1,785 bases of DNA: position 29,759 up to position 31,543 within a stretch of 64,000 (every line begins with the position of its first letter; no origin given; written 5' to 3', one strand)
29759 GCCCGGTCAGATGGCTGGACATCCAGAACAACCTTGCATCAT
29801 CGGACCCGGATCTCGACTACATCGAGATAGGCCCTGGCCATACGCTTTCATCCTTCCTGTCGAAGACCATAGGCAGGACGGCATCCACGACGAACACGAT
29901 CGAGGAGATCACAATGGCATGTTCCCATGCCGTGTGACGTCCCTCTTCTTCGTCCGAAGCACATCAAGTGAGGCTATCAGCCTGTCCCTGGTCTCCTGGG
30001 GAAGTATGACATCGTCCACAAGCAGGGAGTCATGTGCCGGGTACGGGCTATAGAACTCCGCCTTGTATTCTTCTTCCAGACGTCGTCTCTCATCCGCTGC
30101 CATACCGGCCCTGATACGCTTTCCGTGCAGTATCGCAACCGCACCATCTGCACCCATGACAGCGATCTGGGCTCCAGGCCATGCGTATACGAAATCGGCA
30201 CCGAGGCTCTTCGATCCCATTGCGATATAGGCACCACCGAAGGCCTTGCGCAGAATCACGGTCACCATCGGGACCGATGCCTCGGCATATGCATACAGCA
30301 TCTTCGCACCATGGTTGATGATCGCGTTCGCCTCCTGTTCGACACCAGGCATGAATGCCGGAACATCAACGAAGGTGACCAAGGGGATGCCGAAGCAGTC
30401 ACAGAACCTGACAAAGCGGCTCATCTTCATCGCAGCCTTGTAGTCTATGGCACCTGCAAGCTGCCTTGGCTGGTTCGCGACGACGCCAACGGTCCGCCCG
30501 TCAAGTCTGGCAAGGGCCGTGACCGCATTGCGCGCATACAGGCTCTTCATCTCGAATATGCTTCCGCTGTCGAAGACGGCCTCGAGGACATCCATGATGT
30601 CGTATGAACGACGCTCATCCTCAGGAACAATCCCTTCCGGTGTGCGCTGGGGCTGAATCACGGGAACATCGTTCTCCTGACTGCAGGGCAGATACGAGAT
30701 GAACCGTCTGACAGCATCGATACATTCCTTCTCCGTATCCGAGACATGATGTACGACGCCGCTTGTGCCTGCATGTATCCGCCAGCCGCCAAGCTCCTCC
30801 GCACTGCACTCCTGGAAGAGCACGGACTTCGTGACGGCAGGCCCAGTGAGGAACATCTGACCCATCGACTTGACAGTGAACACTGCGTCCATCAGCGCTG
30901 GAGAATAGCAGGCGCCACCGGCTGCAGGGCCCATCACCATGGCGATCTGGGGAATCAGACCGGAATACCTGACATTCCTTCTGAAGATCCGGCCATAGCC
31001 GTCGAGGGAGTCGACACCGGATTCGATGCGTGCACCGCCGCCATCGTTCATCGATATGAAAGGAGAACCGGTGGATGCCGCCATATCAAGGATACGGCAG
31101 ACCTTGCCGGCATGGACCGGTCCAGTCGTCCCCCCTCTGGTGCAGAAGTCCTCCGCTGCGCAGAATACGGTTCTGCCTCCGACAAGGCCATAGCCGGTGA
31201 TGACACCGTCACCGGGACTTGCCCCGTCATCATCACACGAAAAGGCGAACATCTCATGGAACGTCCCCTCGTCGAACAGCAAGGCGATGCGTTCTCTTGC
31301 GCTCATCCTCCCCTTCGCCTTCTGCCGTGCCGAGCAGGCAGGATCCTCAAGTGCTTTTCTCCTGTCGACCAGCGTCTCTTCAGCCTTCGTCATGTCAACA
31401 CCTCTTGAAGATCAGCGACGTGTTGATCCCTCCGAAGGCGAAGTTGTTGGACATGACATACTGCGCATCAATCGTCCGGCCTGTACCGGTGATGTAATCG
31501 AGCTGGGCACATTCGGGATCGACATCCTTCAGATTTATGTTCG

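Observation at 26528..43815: Complete but rewired aryl-polyene-like PKS/lipid assembly line in a probable spirochaete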

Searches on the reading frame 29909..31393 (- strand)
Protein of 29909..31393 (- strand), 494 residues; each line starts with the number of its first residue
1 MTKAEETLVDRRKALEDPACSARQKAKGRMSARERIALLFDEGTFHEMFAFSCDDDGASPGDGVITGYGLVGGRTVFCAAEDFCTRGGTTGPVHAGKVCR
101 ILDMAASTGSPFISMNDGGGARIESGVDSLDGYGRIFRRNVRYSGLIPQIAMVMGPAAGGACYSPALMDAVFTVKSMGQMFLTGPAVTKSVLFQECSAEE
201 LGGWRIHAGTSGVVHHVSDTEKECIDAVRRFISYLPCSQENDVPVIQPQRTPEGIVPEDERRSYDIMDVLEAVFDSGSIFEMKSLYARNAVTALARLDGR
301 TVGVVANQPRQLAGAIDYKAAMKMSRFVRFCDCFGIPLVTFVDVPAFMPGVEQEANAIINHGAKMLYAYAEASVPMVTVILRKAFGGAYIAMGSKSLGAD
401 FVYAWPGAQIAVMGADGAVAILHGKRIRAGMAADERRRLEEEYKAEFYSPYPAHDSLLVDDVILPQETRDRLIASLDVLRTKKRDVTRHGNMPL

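Call 4: search_protein_families(library=pfam, proteins=[window:29909-31393:-], max_evalue=0.01)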
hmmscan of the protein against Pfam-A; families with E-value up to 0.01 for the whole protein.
window:29909-31393:- (494 aa): 3 families
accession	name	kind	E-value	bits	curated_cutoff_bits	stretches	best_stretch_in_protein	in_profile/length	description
PF01039.27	Carboxyl_trans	-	7.6e-154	513.4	22.3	1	24-489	2-490/493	Carboxyl transferase domain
PF03255.19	ACCA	-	3.1e-09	36.9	23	1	322-434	134-242/310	Acetyl co-enzyme A carboxylase carboxyltransferase-like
PF06833.16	MdcE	-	5.6e-05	23.4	32.7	1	337-418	29-110/196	Malonate decarboxylase gamma subunit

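Call 7: search_protein_families(library=ncbifam, proteins=[window:29909-31393:-], max_evalue=0.001)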
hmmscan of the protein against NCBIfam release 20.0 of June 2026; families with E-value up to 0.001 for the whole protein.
window:29909-31393:- (494 aa): 9 families
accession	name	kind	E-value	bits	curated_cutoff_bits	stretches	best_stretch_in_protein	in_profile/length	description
TIGR01117.1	mmdA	subfamily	9.1e-175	582.3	998.8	1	22-494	23-512/512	methylmalonyl-CoA decarboxylase subunit alpha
TIGR03134.1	malonate_gamma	equivalog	9.5e-12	44.9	237.15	1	268-418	4-165/258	biotin-independent malonate decarboxylase subunit gamma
NF005530.0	PRK07189.1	equivalog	2.1e-10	40.2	228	1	29-188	15-189/303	biotin-independent malonate decarboxylase subunit beta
TIGR03133.1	malonate_beta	equivalog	2.3e-10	40.2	278.15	1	30-189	6-180/274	biotin-independent malonate decarboxylase subunit beta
TIGR00515.1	accD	equivalog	7.4e-10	38.6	317.45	1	61-169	107-216/285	acetyl-CoA carboxylase, carboxyltransferase subunit beta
NF041504.1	AccA_sub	subfamily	1.3e-09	37.9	300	1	307-433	66-188/257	carboxyltransferase subunit alpha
NF008971.0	PRK12319.1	equivalog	5.6e-08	32.7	406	1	314-434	77-193/256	acetyl-CoA carboxylase carboxyl transferase subunit alpha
NF004344.0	PRK05724.1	equivalog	1.1e-07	31.4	357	1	323-434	139-246/319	acetyl-CoA carboxylase carboxyltransferase subunit alpha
TIGR00513.1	accA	equivalog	5.7e-06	25.9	319.3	1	291-433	99-245/321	acetyl-CoA carboxylase carboxyl transferase subunit alpha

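Call 42: search_solved_structures(query=window:29909-31393:-, show_alignments=0, max_evalue=1e-40)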
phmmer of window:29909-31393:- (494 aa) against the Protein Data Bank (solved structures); distinct sequences matched with E-value up to 1e-40: 44.
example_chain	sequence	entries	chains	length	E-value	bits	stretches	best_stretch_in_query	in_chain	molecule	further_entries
7w5u_A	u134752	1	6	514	3.3e-144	484.3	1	13-493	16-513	Acetyl-CoA carboxylase complex, beta-chain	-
1xnw_A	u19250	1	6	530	5.5e-144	483.5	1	21-494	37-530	propionyl-CoA carboxylase complex B subunit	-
3iav_A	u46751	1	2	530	7.9e-144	483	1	21-494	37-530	Propionyl-CoA carboxylase complex B subunit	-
3ib9_A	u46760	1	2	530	1e-143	482.7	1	21-494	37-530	Propionyl-CoA carboxylase complex B subunit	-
3ibb_A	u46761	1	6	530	3e-143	481.1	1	21-494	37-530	Propionyl-CoA carboxylase complex B subunit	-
1x0u_A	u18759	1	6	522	3.2e-143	481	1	24-494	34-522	hypothetical methylmalonyl-CoA decarboxylase alpha subunit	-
3mfm_C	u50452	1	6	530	4.7e-143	480.5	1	21-494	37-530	Propionyl-CoA carboxylase complex B subunit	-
1xnv_A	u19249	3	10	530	5.4e-143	480.3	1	21-494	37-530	propionyl-CoA carboxylase complex B subunit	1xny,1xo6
1vrg_A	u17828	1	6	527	7.6e-142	476.5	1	21-494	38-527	propionyl-CoA carboxylase, beta subunit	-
3n6r_B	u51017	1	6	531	7.3e-139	466.7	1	23-494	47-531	Propionyl-CoA carboxylase, beta subunit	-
8pn7_A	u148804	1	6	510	1.9e-138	465.3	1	16-494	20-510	Propionyl-CoA carboxylase beta chain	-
6ybq_A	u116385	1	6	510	2.9e-138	464.7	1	21-494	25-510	Propionyl-CoA carboxylase beta chain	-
8pn8_A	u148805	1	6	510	3.7e-138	464.3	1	21-494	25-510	Propionyl-CoA carboxylase beta chain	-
6ybp_A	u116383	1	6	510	1.6e-137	462.2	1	21-494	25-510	Propionyl-CoA carboxylase beta chain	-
9wkr_G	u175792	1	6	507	8e-136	456.6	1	24-494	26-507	Propionyl-CoA carboxylase beta chain, mitochondrial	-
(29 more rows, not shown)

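Call 43: find_homologous_proteins(query=window:29909-31393:-, max_evalue=1e-50)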
Query window:29909-31393:- (494 aa): 7997 proteins with E <= 1e-50 among 8000 candidates; the best 120 are listed.
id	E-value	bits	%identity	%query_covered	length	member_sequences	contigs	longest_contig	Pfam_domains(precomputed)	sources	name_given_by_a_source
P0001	0.0e+0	1120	100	100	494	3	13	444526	PF01039.28,PF03255.20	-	-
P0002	1.0e-189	649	58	99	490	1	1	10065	PF01039.28,PF06833.17,PF03255.20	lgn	-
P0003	2.5e-184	631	56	100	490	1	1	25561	PF01039.28,PF06833.17,PF03255.20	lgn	-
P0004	1.8e-183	629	56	99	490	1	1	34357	PF01039.28,PF06833.17,PF03255.20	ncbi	-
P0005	1.1e-182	626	56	99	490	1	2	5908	PF01039.28,PF06833.17,PF03255.20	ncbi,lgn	-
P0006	3.5e-182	624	55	100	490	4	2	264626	PF01039.28,PF06833.17,PF03255.20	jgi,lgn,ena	-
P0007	2.2e-181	622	56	99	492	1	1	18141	PF01039.28,PF06833.17,PF03255.20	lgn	-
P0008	3.1e-169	582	53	100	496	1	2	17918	PF01039.28,PF06833.17,PF03255.20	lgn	-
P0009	6.6e-164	564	53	99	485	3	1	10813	PF01039.28,PF06833.17,PF03255.20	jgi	-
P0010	1.3e-159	550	52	100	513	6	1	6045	PF01039.28,PF03255.20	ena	-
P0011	5.7e-159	548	51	99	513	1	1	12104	PF01039.28,PF06833.17,PF03255.20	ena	-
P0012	2.6e-158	546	53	96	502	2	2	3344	PF01039.28,PF06833.17,PF03255.20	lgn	-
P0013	1.4e-157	543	51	100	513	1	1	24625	PF01039.28,PF06833.17,PF03255.20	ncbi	-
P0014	1.6e-157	543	50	99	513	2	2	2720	PF01039.28,PF06833.17,PF03255.20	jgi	-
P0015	3.8e-157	542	51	100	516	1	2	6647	PF01039.28,PF06833.17,PF03255.20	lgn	-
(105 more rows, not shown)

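Call 44: find_encoding_contigs(protein=P0006, flank=10000, max_places=2)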
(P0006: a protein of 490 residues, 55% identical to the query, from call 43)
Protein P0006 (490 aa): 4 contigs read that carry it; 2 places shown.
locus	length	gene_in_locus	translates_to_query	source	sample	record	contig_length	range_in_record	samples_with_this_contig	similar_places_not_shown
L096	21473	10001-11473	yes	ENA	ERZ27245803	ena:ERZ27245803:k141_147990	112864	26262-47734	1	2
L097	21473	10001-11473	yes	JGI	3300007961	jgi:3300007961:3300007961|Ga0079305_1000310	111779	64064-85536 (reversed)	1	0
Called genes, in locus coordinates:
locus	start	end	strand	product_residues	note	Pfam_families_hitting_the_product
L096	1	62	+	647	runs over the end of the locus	PF00501:AMP-binding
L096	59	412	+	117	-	PF22818:ApeI-like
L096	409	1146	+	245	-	PF00535:Glycos_transf_2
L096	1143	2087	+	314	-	PF03279:Lip_A_acyltrans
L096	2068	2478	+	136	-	PF13279:4HBT_2, PF03061:4HBT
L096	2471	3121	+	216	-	PF03548:LolA (weak)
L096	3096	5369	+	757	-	PF03176:MMPL (weak)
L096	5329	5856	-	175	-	PF01648:ACPS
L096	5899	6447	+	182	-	PF11659:DUF3261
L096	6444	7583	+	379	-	PF00109:ketoacyl-synt, PF02801:Ketoacyl-synt_C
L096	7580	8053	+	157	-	PF22817:ApeP-like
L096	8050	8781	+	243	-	PF00106:adh_short, PF08659:KR, PF13561:adh_short_C2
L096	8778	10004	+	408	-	PF00109:ketoacyl-synt, PF00108:Thiolase_N (weak), PF02801:Ketoacyl-synt_C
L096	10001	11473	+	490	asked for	PF01039:Carboxyl_trans, PF03255:ACCA, PF06833:MdcE (weak)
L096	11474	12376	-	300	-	PF00698:Acyl_transf_1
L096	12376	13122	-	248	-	PF01553:Acyltransferase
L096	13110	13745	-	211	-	PF13723:Ketoacyl-synt_2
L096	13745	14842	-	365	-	PF21212:Dimerisation2-like_dom, PF00891:Methyltransf_2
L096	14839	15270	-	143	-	-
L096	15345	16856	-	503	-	PF01970:TctA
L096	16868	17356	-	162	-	PF07331:TctB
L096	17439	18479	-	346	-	PF03401:TctC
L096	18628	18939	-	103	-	-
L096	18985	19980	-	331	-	PF00356:LacI, PF00532:Peripla_BP_1 (weak), PF13377:Peripla_BP_3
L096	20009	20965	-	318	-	PF00389:2-Hacid_dh, PF02826:2-Hacid_dh_C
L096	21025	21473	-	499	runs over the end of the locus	PF01970:TctA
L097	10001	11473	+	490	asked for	PF01039:Carboxyl_trans, PF03255:ACCA, PF06833:MdcE (weak)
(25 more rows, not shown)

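Call 45: find_encoding_contigs(protein=P0009, flank=10000, max_places=2)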
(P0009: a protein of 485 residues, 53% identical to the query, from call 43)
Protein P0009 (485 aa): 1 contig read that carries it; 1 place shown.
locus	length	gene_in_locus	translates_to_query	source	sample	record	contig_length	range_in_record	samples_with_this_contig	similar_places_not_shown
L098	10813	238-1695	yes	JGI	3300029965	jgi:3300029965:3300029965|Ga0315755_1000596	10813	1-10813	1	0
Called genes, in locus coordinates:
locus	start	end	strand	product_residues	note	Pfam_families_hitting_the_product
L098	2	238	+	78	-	?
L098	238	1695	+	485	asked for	PF01039:Carboxyl_trans, PF03255:ACCA, PF06833:MdcE (weak)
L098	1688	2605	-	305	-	PF00698:Acyl_transf_1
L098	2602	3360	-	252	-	PF01553:Acyltransferase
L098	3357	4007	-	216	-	PF13723:Ketoacyl-synt_2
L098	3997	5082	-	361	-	PF21212:Dimerisation2-like_dom, PF00891:Methyltransf_2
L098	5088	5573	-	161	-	-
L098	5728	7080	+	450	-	PF02881:SRP54_N, PF13614:AAA_31 (faint), PF00448:SRP54, PF01656:CbiA (weak), PF02978:SRP_SPB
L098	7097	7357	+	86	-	PF00886:Ribosomal_S16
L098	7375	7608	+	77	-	PF13083:KH_KhpA-B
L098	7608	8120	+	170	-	PF01782:RimM, PF24986:PRC_RimM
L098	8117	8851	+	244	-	PF01746:tRNA_m1G_MT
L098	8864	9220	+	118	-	PF01245:Ribosomal_L19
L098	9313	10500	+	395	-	PF00753:Lactamase_B, PF19583:ODP, PF00258:Flavodoxin_1 (weak)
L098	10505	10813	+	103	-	?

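Call 54: search_solved_structures(query=window:29909-31393:-, show_alignments=2, max_evalue=1e-143)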
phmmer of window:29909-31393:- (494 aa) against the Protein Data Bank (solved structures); distinct sequences matched with E-value up to 1e-143: 4.
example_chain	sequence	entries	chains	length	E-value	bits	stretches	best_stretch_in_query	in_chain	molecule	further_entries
7w5u_A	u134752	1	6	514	3.3e-144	484.3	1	13-493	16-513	Acetyl-CoA carboxylase complex, beta-chain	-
1xnw_A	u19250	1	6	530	5.5e-144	483.5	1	21-494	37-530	propionyl-CoA carboxylase complex B subunit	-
3iav_A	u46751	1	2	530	7.9e-144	483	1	21-494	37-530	Propionyl-CoA carboxylase complex B subunit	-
3ib9_A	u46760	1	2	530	1e-143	482.7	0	21-494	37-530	Propionyl-CoA carboxylase complex B subunit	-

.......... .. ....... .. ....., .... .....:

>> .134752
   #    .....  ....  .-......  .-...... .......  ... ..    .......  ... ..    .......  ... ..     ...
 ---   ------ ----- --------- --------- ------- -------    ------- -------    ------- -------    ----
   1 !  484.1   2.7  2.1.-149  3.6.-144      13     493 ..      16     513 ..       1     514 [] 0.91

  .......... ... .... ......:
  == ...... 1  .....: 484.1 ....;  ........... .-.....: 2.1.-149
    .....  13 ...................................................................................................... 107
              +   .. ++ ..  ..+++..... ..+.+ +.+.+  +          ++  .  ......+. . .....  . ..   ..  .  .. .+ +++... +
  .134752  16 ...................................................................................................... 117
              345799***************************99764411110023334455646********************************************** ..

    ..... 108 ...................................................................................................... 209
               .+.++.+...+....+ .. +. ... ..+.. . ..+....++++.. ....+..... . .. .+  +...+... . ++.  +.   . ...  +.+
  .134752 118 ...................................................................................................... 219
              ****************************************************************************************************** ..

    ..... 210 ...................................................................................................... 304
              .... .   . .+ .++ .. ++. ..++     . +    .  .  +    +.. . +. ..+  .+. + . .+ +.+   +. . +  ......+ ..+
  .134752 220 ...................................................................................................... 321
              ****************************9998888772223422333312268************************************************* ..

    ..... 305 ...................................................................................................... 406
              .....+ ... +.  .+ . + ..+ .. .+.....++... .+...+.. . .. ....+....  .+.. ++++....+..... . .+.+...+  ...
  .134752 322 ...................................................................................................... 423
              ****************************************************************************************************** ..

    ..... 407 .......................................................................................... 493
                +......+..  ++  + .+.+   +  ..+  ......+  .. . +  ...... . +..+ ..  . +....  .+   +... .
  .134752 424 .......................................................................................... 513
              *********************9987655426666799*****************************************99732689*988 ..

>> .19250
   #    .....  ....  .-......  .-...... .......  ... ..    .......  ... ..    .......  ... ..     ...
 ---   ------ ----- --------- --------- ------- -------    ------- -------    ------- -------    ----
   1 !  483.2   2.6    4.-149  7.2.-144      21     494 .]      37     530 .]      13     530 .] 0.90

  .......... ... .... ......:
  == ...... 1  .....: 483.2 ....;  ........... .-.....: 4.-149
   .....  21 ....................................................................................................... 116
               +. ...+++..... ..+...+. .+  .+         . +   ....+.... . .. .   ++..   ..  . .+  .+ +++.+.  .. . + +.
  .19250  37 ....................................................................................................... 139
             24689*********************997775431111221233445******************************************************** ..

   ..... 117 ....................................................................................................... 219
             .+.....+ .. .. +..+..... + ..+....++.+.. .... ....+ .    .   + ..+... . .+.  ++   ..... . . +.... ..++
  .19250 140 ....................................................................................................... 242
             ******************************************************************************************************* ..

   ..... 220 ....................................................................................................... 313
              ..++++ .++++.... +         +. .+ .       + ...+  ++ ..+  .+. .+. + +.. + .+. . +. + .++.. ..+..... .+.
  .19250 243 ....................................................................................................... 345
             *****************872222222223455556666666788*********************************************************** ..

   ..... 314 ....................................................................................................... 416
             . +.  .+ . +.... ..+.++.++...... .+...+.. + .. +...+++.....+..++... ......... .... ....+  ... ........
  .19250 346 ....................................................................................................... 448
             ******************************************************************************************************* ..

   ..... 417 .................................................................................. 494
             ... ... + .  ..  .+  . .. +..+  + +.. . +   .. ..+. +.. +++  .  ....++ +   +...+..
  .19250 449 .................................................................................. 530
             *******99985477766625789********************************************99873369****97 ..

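Call 82: search_protein_families(library=pfam, proteins=[L096:14839-15270:-], max_evalue=0.01)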
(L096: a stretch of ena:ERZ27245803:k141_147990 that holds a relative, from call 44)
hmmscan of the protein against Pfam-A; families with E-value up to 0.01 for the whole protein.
L096:14839-15270:- (143 aa): 0 families
